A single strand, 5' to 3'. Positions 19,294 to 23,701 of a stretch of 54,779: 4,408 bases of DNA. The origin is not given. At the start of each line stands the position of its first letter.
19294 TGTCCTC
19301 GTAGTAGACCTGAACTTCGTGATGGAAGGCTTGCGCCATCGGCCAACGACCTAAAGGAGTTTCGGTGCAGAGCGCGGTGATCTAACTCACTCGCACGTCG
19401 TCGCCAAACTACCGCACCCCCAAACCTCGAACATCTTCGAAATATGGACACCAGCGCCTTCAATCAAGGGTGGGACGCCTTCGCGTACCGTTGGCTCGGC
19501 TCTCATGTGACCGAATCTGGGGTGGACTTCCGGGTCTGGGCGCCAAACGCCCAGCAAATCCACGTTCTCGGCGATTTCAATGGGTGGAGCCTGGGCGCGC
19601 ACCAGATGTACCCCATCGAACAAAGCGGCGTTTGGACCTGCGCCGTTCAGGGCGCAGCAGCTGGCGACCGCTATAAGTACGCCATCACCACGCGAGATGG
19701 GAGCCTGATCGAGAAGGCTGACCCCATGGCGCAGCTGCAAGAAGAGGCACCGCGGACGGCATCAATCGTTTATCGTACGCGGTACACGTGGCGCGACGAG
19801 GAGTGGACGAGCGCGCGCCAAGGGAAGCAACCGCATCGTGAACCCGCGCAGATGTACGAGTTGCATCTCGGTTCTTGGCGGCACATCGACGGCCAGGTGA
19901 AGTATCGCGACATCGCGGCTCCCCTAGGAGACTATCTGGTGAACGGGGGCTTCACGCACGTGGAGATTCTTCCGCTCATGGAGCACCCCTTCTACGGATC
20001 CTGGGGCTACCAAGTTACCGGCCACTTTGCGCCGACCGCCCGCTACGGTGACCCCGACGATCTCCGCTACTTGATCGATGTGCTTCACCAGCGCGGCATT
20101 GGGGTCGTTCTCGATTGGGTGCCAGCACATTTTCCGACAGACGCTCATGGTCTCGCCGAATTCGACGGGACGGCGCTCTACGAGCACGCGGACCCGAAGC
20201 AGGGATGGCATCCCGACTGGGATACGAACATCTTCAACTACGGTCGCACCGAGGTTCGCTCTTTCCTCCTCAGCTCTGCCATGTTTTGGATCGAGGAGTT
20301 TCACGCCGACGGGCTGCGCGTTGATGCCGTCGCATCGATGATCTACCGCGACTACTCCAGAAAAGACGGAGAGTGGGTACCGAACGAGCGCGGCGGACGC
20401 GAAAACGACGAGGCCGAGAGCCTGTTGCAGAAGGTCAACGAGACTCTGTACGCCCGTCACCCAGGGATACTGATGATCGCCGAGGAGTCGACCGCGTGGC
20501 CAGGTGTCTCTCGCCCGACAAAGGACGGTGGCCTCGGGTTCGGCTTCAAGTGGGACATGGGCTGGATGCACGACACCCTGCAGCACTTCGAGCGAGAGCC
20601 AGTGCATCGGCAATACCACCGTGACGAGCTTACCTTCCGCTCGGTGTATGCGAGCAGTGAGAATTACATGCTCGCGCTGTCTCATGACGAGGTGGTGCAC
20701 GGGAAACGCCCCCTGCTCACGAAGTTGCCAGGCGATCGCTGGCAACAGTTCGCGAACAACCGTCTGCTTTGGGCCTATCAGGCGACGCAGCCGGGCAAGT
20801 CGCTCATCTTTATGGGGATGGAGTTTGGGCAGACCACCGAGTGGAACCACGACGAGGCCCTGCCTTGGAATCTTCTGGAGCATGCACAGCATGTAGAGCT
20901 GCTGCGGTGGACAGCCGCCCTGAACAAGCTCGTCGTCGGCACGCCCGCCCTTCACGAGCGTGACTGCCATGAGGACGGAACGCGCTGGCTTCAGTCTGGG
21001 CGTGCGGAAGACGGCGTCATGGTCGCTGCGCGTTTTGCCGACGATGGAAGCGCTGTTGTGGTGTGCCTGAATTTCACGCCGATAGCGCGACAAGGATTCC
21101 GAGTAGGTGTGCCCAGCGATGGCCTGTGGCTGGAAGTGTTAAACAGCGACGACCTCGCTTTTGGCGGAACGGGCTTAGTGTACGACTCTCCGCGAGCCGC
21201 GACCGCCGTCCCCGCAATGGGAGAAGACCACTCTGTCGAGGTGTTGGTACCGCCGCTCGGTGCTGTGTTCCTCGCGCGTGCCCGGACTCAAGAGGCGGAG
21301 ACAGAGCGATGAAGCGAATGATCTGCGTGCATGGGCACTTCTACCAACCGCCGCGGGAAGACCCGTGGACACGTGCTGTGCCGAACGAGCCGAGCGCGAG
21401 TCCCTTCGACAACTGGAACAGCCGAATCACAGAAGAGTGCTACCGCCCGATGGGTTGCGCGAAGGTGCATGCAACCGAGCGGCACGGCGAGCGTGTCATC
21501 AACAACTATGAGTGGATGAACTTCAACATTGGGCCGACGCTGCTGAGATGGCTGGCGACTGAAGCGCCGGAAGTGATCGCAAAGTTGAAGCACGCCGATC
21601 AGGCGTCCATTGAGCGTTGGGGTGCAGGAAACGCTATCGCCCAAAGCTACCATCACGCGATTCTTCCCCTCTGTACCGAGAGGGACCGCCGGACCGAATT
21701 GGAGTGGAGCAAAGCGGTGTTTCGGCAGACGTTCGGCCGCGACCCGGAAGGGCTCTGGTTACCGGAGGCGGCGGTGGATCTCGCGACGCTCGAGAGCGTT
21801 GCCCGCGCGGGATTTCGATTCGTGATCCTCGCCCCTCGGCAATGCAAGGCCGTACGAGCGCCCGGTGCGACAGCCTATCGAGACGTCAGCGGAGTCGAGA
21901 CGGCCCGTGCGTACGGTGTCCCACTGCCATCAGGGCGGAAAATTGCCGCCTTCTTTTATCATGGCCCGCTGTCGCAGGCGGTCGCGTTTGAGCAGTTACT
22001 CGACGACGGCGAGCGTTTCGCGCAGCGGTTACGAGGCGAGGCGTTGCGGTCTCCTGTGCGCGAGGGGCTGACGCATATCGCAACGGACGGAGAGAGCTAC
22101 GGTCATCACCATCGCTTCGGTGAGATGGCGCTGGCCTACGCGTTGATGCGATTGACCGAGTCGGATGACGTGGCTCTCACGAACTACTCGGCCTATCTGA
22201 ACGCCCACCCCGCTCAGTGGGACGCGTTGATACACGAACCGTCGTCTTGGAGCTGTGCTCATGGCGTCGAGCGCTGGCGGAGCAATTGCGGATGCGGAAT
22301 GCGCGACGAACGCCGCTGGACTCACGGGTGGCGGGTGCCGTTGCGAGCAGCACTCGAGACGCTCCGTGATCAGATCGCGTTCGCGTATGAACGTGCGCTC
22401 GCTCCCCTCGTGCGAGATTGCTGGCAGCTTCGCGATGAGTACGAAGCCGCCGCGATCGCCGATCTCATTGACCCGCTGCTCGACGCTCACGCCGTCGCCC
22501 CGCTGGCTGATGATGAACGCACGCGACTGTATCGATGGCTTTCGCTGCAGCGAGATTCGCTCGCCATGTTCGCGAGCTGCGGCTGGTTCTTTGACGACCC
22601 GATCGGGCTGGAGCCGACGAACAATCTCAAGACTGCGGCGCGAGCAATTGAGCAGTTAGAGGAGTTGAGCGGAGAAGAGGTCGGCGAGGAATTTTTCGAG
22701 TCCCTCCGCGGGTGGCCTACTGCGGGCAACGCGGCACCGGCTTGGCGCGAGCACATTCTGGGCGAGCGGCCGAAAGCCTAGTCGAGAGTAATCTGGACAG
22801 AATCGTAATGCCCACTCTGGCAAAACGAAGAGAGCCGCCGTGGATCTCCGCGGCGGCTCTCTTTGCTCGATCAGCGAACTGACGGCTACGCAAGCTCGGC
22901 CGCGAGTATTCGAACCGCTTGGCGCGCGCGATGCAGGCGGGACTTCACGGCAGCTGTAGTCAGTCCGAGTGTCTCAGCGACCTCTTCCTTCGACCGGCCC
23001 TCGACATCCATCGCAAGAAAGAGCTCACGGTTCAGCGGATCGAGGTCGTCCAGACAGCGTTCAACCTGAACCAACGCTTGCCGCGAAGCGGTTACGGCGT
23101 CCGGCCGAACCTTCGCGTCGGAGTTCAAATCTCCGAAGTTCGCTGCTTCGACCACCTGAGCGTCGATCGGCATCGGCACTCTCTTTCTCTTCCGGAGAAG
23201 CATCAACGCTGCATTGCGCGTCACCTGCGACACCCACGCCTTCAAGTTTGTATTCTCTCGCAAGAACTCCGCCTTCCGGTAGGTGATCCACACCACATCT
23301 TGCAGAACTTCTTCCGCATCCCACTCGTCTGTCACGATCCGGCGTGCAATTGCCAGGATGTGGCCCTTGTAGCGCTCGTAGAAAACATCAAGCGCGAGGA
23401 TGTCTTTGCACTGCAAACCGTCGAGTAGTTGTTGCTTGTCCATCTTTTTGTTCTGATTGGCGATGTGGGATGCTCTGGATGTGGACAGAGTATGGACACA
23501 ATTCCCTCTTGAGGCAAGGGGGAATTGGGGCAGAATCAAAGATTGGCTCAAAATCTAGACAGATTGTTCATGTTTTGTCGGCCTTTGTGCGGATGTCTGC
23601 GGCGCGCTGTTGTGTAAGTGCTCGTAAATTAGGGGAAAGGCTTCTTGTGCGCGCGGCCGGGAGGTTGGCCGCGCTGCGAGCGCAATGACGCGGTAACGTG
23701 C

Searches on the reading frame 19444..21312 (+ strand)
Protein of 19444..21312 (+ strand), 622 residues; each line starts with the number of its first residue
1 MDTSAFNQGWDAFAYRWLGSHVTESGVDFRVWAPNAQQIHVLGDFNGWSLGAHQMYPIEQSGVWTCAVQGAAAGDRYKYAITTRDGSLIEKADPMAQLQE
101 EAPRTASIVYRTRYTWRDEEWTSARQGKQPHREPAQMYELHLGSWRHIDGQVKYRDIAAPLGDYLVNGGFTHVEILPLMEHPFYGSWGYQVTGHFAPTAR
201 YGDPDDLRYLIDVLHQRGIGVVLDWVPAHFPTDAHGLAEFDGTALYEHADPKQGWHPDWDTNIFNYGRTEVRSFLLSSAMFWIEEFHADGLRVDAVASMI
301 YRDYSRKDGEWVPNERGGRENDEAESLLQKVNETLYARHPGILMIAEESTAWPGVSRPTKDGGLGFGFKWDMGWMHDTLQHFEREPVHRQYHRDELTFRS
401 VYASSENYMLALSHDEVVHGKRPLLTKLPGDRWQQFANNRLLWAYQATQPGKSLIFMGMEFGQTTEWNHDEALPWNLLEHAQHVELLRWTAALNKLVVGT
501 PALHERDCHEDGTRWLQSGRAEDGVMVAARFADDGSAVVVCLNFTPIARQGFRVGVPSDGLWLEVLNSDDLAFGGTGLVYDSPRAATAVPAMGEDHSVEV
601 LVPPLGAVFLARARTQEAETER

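Call 7: search_protein_families(library=pfam, proteins=[window:19444-21312:+], max_evalue=0.001)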
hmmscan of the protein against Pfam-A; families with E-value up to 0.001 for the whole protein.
window:19444-21312:+ (622 aa): 4 families
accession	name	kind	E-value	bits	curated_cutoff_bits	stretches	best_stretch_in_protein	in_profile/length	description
PF02922.24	CBM_48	-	2.6e-21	76.2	22.4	1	18-96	2-83/83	Carbohydrate-binding module 48 (Isoamylase N-terminal domain)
PF00128.31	Alpha-amylase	-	9.7e-16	58.5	22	2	264-468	159-361/446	Alpha amylase, catalytic domain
PF02806.24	Alpha-amylase_C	-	2.7e-13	50.5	21.2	1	515-611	1-93/95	Alpha amylase, C-terminal all-beta domain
PF22019.2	GlgB_N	-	1.6e-06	28.6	27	1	16-94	18-93/94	alpha-1,4-glucan branching enzyme GlgB, N-terminal domain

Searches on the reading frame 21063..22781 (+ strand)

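Call 7: search_protein_families(library=pfam, proteins=[window:21063-22781:+], max_evalue=0.001)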
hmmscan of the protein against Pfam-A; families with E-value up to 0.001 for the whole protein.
window:21063-22781:+ (572 aa): 3 families
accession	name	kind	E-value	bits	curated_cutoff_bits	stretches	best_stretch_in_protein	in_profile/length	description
PF12055.13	DUF3536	-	2.3e-34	119.5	25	1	419-549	1-134/284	Domain of unknown function (DUF3536)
PF03065.20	Glyco_hydro_57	-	3.2e-24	86.2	21.2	1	120-384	41-284/291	Glycosyl hydrolase family 57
PF01522.26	Polysacc_deac_1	-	0.00056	20.3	23.1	1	194-254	64-124/124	Polysaccharide deacetylase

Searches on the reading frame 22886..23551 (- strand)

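Call 7: search_protein_families(library=pfam, proteins=[window:22886-23551:-], max_evalue=0.001)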
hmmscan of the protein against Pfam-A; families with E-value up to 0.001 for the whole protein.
window:22886-23551:- (221 aa): 4 families
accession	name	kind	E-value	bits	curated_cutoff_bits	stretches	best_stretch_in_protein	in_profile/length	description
PF08281.18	Sigma70_r4_2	-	2.5e-13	49.9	25.7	1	161-212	2-53/54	Sigma-70, region 4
PF04542.20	Sigma70_r2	-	6.1e-12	45.6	24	1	57-124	1-70/71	Sigma-70 region 2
PF04545.22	Sigma70_r4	-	6.9e-08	32.3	24.1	1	166-214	1-49/50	Sigma-70, region 4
PF22233.2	PhyR_sigma-like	-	0.00011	22.4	27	1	167-210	1-44/50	Response regulator PhyR, sigma-like domain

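Call 53: search_protein_families(library=ncbifam, proteins=[window:22886-23551:-], max_evalue=0.001)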
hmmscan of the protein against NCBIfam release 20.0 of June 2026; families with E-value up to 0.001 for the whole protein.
window:22886-23551:- (221 aa): 91 families (the best 25 are shown)
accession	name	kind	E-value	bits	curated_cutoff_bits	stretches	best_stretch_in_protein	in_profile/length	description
NF008888.0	PRK11922.1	equivalog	6.5e-30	104.5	204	1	31-215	9-194/231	RNA polymerase sigma factor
NF058625.1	sigma_PG0214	equivalog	8.1e-24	84.2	130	1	61-214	13-158/170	GFO_1088 family ECF-type sigma factor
TIGR02985.1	Sig70_bacteroi1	subfamily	1.1e-20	74.5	126.4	1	56-214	5-159/162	RNA polymerase sigma-70 factor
TIGR02989.1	Sig-70_gvs1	subfamily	1.5e-20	73.7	124.55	1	58-214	7-155/158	RNA polymerase sigma-70 factor, Rhodopirellula/Verrucomicrobium family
TIGR02937.1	sigma70-ECF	superfamily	1.6e-20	73.4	42.9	1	53-213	2-161/165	sigma-70 family RNA polymerase sigma factor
NF007225.0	PRK09643.1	equivalog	1.1e-19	70.9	190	1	36-213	11-178/204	RNA polymerase sigma factor SigM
NF009189.0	PRK12537.1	equivalog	1.4e-18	67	261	1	34-214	5-178/182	RNA polymerase sigma factor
TIGR02959.1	SigZ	equivalog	4.3e-18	65.7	168.65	1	60-214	3-145/170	RNA polymerase sigma factor SigZ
NF004113.0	PRK05602.1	equivalog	2.4e-17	63.2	208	1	26-216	19-200/211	RNA polymerase sigma factor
NF007215.0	PRK09637.1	equivalog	2.6e-17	63.4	212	1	55-214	4-151/181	RNA polymerase sigma factor SigZ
NF007229.0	PRK09647.1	equivalog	6.4e-17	61.6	265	1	59-215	51-200/220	RNA polymerase sigma factor SigE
NF009168.0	PRK12515.1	subfamily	2.2e-16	59.9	236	1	38-213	8-175/189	RNA polymerase sigma factor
TIGR02983.1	SigE-fam_strep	subfamily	7.9e-16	58.4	141.55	1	54-218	8-159/162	SigE family RNA polymerase sigma factor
TIGR02947.1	SigH_actino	hypoth_equivalog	8.1e-16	58.3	251.55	1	64-220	23-182/193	RNA polymerase sigma-70 factor, TIGR02947 family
NF006089.0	PRK08241.1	subfamily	2.8e-15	56.2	240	1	52-214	22-201/343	RNA polymerase subunit sigma-70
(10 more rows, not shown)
